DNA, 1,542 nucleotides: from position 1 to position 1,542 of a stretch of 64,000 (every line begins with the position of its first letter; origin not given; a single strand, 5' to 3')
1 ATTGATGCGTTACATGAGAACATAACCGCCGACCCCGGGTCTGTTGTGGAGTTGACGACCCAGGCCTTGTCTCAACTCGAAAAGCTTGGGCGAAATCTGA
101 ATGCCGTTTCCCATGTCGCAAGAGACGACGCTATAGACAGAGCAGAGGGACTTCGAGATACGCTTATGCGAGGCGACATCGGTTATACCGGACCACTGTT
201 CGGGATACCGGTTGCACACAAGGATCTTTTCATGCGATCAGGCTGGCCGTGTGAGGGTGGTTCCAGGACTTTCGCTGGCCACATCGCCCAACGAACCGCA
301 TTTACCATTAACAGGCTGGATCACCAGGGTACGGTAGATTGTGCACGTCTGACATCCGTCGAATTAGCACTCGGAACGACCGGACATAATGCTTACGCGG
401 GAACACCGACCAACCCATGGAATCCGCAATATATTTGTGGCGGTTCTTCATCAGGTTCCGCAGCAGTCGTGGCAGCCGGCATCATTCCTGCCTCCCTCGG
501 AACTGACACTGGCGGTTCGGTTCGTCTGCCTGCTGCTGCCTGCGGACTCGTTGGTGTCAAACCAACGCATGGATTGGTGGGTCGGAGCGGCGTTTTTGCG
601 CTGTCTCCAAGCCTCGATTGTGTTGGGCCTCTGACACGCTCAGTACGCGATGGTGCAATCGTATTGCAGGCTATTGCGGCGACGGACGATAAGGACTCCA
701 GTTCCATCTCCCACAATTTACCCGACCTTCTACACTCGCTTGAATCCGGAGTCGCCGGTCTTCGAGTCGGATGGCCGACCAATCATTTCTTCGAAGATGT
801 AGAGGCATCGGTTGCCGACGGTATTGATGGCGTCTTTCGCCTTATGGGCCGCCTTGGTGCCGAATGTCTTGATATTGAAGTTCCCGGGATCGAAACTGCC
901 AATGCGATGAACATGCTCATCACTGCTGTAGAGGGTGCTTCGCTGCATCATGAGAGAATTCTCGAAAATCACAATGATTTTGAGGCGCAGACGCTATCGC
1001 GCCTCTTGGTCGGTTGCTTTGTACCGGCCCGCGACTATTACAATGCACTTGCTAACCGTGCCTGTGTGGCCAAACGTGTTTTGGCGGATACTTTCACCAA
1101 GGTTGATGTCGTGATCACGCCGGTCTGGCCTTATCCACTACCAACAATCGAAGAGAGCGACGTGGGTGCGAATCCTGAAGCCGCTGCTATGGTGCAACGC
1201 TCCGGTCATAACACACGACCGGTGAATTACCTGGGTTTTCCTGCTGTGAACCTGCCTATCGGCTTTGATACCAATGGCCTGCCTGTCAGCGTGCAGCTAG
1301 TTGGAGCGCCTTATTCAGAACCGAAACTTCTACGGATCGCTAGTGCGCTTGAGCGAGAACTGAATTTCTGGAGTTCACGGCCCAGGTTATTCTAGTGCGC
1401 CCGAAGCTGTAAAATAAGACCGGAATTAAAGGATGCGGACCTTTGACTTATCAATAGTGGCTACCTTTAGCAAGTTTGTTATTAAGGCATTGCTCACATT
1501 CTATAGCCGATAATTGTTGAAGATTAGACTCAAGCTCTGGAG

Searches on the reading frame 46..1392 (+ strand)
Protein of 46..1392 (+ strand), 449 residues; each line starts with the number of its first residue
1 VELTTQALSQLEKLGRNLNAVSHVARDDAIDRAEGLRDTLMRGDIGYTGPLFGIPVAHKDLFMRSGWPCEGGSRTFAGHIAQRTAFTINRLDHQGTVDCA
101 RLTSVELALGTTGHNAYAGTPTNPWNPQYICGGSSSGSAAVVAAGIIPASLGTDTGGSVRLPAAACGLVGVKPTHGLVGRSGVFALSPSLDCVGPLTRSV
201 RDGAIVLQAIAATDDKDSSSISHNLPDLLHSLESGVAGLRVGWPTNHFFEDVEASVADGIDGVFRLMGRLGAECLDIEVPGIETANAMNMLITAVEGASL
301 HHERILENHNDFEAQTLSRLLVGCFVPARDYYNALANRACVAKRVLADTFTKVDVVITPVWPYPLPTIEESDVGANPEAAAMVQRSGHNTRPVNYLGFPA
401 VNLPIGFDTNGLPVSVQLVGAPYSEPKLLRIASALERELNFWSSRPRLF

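Call 72: search_protein_families(library=pfam, proteins=[window:46-1392:+], max_evalue=0.00001)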
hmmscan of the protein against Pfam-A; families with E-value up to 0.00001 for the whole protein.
window:46-1392:+ (449 aa): 1 family
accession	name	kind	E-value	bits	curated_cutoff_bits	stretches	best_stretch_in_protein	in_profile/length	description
PF01425.27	Amidase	-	3.6e-89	300.3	27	1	2-429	1-445/445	Amidase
